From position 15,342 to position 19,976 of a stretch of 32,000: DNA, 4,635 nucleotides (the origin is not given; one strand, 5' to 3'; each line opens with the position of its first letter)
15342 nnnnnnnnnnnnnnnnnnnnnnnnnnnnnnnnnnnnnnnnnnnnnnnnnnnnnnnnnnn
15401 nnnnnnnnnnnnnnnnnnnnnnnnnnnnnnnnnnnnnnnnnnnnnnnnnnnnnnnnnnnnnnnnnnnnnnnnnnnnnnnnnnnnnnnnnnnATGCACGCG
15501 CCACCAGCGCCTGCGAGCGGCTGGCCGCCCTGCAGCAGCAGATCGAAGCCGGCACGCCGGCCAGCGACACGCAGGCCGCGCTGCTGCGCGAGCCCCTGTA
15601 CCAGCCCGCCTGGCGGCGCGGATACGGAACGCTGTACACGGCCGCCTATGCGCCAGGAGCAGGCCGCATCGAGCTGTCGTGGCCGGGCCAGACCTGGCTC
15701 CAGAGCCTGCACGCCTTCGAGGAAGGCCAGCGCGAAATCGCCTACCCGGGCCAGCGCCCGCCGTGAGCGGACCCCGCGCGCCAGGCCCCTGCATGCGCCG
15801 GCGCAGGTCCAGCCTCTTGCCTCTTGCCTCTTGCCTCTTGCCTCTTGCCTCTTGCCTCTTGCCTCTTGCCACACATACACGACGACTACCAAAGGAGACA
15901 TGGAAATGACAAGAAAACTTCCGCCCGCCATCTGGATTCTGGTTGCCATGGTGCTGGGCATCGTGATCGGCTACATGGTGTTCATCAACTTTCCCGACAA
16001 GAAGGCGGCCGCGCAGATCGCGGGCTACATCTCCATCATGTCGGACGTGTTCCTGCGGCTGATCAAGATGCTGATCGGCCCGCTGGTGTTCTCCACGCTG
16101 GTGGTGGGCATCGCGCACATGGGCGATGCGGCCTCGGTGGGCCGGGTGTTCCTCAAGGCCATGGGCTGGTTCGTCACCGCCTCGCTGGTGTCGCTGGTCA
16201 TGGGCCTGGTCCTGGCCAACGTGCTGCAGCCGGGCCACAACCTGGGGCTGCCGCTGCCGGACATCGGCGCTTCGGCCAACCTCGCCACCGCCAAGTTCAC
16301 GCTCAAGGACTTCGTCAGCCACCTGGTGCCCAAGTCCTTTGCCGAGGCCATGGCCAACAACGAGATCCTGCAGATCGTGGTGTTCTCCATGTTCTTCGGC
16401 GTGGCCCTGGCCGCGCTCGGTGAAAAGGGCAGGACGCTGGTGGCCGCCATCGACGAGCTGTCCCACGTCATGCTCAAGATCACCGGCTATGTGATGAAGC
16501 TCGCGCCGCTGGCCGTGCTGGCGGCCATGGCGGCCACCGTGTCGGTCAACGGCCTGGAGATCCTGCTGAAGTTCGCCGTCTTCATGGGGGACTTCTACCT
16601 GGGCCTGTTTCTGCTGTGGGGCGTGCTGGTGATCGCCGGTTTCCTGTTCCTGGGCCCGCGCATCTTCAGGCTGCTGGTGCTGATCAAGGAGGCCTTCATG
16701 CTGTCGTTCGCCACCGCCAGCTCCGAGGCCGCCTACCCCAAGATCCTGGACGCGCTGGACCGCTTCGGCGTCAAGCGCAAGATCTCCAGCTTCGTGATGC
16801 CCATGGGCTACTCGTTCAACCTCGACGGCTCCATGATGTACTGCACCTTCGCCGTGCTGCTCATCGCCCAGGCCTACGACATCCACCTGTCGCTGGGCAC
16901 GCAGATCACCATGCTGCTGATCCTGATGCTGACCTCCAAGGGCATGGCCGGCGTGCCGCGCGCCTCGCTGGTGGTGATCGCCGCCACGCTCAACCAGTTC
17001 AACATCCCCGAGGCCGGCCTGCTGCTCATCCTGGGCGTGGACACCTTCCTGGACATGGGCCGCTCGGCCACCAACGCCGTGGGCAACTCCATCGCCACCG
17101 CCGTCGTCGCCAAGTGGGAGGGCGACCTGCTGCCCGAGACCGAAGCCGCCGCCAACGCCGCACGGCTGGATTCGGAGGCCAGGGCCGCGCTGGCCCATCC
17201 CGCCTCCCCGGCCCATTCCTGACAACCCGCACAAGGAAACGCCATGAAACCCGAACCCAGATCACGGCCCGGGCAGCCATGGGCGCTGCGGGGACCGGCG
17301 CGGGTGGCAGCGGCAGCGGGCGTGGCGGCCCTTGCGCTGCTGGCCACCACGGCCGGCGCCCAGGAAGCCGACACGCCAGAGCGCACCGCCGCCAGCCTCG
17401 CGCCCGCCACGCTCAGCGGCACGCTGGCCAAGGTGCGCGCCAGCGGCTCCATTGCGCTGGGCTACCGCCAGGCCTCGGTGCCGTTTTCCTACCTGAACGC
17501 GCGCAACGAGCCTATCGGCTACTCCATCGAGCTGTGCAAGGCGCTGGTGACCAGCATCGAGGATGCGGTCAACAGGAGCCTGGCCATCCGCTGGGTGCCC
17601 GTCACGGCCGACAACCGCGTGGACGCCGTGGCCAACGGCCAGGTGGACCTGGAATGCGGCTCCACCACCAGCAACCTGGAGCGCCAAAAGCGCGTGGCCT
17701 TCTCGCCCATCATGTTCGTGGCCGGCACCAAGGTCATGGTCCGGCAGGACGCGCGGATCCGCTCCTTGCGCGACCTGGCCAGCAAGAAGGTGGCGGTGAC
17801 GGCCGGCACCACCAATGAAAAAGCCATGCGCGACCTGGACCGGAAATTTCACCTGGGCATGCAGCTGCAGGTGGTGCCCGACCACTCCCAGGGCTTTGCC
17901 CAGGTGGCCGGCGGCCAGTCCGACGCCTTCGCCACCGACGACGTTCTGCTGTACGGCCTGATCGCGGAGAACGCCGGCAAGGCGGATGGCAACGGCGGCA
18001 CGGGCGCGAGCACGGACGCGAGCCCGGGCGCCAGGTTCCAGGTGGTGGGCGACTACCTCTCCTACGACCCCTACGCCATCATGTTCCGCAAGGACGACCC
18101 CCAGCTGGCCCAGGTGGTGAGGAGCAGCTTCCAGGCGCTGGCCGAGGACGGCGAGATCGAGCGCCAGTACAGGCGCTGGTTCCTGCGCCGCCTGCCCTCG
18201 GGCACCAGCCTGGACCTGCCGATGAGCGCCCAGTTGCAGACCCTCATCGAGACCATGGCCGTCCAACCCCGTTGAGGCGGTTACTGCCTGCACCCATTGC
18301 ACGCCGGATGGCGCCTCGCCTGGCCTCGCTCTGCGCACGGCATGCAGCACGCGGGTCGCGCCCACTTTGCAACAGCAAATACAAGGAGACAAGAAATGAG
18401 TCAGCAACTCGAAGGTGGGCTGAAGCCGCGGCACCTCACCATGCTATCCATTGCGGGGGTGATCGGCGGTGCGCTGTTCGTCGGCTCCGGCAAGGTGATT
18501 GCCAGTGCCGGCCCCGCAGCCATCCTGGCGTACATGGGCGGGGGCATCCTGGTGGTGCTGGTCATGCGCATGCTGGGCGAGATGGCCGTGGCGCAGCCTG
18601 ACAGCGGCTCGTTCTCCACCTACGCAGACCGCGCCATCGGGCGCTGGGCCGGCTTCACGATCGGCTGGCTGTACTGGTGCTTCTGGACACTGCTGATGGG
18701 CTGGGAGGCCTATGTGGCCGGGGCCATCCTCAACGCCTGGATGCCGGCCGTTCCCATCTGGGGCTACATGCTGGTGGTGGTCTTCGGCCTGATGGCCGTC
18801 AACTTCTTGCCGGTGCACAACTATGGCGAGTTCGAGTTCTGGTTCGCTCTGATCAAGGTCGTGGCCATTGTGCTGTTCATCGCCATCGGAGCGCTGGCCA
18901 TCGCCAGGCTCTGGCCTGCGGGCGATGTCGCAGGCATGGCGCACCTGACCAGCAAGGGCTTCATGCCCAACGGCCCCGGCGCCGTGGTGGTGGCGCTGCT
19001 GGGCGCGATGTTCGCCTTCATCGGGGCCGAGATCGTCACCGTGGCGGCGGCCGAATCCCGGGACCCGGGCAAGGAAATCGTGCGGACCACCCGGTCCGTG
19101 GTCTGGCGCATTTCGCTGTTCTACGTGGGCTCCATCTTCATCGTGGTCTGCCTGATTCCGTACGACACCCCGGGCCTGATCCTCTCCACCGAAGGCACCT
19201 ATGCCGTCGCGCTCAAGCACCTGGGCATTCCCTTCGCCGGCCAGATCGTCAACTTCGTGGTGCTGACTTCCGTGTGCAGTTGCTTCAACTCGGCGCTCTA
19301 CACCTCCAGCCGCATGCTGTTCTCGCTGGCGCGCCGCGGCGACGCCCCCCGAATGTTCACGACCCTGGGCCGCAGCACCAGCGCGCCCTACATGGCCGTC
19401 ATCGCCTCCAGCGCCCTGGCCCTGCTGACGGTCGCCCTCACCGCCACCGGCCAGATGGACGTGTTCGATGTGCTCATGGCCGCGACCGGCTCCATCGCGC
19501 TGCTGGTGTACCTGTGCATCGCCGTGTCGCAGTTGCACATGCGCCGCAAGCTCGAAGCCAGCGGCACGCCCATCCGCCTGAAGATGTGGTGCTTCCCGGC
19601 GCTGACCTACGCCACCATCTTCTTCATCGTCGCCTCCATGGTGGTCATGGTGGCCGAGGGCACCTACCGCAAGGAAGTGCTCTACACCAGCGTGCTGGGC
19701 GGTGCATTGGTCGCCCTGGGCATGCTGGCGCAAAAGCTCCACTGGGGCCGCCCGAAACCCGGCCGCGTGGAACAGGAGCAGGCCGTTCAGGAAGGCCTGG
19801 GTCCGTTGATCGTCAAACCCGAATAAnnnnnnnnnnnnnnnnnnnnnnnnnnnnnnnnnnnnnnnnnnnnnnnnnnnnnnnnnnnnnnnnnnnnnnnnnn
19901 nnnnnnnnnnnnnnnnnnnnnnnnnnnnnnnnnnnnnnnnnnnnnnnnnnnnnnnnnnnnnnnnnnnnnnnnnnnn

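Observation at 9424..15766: MocR-divergent operon: C-N hydrolase + oversized wing-domain PLP decarboxylase + ATP-grasp ligase + C45 Ntn hydrolase, a candidate uncharacterised amine/amide pathway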

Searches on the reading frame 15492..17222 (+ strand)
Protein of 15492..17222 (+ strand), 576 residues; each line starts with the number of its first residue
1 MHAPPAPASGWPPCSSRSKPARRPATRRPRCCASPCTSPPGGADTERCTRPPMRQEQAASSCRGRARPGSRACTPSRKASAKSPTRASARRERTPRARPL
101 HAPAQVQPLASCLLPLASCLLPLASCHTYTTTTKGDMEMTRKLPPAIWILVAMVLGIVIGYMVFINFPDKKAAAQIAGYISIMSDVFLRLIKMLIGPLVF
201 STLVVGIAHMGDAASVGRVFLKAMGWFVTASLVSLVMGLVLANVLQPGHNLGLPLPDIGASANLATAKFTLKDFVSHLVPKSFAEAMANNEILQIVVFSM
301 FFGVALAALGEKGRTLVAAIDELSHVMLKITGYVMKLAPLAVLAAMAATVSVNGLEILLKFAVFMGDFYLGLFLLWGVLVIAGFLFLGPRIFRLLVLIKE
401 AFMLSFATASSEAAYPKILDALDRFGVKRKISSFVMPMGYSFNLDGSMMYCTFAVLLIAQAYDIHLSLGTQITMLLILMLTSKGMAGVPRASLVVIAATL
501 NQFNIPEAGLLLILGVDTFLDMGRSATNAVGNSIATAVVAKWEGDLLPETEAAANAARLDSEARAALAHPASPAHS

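Call 23: search_protein_families(library=pfam, proteins=[window:15492-17222:+], max_evalue=0.001)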
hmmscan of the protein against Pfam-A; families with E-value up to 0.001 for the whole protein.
window:15492-17222:+ (576 aa): 1 family
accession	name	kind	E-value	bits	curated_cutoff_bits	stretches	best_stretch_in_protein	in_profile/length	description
PF00375.23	SDF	-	4.8e-110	368.6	27.9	1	147-542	3-387/387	Sodium:dicarboxylate symporter family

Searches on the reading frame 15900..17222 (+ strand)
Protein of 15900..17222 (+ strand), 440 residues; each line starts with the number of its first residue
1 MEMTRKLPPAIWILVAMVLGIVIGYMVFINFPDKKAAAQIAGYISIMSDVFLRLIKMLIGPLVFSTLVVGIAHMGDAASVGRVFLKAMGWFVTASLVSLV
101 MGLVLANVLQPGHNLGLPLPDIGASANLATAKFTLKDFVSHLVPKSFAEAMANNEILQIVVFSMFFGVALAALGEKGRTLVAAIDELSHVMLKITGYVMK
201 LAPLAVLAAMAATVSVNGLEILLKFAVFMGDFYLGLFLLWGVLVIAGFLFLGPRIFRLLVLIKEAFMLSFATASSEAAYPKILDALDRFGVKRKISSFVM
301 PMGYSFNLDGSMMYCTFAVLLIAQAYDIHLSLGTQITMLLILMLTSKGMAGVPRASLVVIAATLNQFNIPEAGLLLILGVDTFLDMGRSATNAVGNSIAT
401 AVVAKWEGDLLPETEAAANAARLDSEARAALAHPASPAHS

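Call 51: search_protein_families(library=ncbifam, proteins=[window:15900-17222:+], max_evalue=1e-10)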
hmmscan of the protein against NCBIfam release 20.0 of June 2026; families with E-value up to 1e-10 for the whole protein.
window:15900-17222:+ (440 aa): 4 families
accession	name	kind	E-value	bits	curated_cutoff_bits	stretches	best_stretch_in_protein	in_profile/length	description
NF002461.0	PRK01663.1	subfamily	3.7e-107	359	513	1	11-421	11-416/428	C4-dicarboxylate transporter DctA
NF009587.0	PRK13027.1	subfamily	6.3e-100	335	570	1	13-415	13-411/442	C4-dicarboxylate transporter DctA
NF008440.0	PRK11283.1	equivalog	4.6e-90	302.4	638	1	6-410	5-415/437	glutamate/aspartate:proton symporter GltP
NF010151.0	PRK13628.1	equivalog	3.3e-18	65.9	308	1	13-381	20-371/407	serine/threonine transporter SstT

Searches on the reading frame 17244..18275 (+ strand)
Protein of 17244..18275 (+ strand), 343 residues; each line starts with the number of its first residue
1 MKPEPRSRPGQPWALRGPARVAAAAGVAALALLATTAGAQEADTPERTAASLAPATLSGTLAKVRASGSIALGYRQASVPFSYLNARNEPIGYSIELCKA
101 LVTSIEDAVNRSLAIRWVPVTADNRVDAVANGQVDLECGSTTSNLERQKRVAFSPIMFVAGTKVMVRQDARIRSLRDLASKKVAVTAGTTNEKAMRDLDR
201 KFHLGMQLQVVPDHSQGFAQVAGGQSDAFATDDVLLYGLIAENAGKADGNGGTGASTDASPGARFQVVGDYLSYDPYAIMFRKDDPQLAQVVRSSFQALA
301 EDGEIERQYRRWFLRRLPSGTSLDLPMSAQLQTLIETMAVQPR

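Call 23: search_protein_families(library=pfam, proteins=[window:17244-18275:+], max_evalue=0.001)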
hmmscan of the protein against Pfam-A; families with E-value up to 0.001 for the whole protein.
window:17244-18275:+ (343 aa): 2 families
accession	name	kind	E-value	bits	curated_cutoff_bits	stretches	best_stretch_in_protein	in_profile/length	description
PF00497.25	SBP_bac_3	-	1.5e-26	93.1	26.4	1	71-314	2-131/132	Bacterial extracellular solute-binding proteins, family 3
PF12974.12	Phosphonate-bd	-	1.4e-05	25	27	1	100-302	18-219/242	ABC transporter, phosphonate, periplasmic substrate-binding protein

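Call 51: search_protein_families(library=ncbifam, proteins=[window:17244-18275:+], max_evalue=1e-10)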
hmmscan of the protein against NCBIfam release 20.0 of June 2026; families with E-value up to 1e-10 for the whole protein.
window:17244-18275:+ (343 aa): 6 families
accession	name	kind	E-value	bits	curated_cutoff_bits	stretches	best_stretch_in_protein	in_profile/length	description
NF008063.0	PRK10797.1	subfamily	1.1e-55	189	375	1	29-336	9-294/302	glutamate/aspartate ABC transporter substrate-binding protein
TIGR01096.1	3A0103s03R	subfamily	1.9e-32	112.8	256.35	1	53-313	10-250/250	lysine/arginine/ornithine ABC transporter substrate-binding protein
NF007029.0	PRK09495.1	equivalog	1.5e-16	61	303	1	50-314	7-244/248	glutamine ABC transporter substrate-binding protein GlnH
NF008426.0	PRK11260.1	equivalog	6.3e-15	55.1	312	1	56-313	29-260/266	cystine ABC transporter substrate-binding protein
NF008885.0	PRK11917.1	equivalog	1.1e-14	54.6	373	1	56-243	26-211/259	bifunctional adhesin/ABC transporter aspartate/glutamate-binding protein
TIGR04262.1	orph_peri_GRRM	subfamily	6.2e-13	48.6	190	1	69-246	2-173/257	extracellular substrate binding-like orphan protein GrrP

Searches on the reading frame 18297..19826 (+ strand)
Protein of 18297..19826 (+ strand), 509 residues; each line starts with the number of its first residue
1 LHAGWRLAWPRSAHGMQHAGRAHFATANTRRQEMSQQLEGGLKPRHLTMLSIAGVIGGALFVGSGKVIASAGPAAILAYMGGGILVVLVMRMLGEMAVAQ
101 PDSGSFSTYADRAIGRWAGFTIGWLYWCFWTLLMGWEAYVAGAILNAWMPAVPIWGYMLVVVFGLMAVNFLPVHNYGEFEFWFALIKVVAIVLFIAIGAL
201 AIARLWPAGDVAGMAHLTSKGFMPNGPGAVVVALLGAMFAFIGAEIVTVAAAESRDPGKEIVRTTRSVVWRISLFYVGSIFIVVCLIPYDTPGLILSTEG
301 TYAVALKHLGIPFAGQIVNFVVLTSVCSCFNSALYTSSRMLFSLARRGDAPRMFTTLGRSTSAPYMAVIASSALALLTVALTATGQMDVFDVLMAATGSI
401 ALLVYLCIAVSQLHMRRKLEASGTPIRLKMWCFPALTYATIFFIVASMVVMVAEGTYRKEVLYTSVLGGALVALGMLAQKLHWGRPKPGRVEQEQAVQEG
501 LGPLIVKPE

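Call 23: search_protein_families(library=pfam, proteins=[window:18297-19826:+], max_evalue=0.001)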
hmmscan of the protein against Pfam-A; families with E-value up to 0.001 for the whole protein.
window:18297-19826:+ (509 aa): 2 families
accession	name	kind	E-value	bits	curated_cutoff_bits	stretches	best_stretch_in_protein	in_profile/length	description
PF00324.27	AA_permease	-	4.7e-109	365.6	24.6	1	46-454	1-423/470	Amino acid permease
PF13520.12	AA_permease_2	-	3e-37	129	27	1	47-467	6-423/427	Amino acid permease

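Call 51: search_protein_families(library=ncbifam, proteins=[window:18297-19826:+], max_evalue=1e-10)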
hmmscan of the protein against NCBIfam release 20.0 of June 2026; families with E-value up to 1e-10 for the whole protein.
window:18297-19826:+ (509 aa): 18 families
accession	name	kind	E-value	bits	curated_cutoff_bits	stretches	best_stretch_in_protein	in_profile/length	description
TIGR01773.1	GABAperm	equivalog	1.8e-176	587.3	678.1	1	33-480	5-450/452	GABA permease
NF007566.0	PRK10197.1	equivalog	2.5e-158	527.6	871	1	34-472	6-442/466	GABA permease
TIGR00913.1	2A0310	subfamily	2.1e-79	267.5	578.7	1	42-455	4-430/480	amino acid permease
NF008484.0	PRK11387.1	equivalog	2.9e-79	267.2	716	1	31-449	5-423/471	S-methylmethionine permease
NF007876.0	PRK10580.1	equivalog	8.9e-77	258.9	736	1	34-449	3-417/457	proline-specific permease ProY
NF007594.0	PRK10238.1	equivalog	2.6e-76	257.4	848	1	31-455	3-423/456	aromatic amino acid transporter AroP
NF008272.0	PRK11049.1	equivalog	3.1e-75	254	732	1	26-467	7-449/470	D-serine/D-alanine/glycine transporter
NF008094.0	PRK10836.1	subfamily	6.3e-75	252.8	735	1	31-450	6-431/489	amino acid permease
NF007602.0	PRK10249.1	equivalog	7e-74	249.4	851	1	32-459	13-436/458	phenylalanine transporter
NF047867.1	AA_transp_ThrP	exception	5.1e-67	226.8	850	1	33-462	3-432/461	bifunctional threonine/serine APC transporter ThrP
NF008016.0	PRK10746.1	equivalog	4.6e-65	220.5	799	1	34-462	4-432/461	amino acid permease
NF011623.0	PRK15049.1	equivalog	5.5e-64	216.8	773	1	42-457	30-449/499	L-asparagine permease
TIGR00909.1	2A0306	subfamily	6.5e-45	153.8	556.8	1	46-450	9-410/429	amino acid transporter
NF053761.1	BrChAATpBcaP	equivalog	1e-23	84.2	690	1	31-450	13-428/460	branched-chain amino acid transporter BcaP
TIGR00911.1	2A0308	subfamily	7e-19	67.7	701.8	1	52-455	58-457/505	L-type amino acid transporter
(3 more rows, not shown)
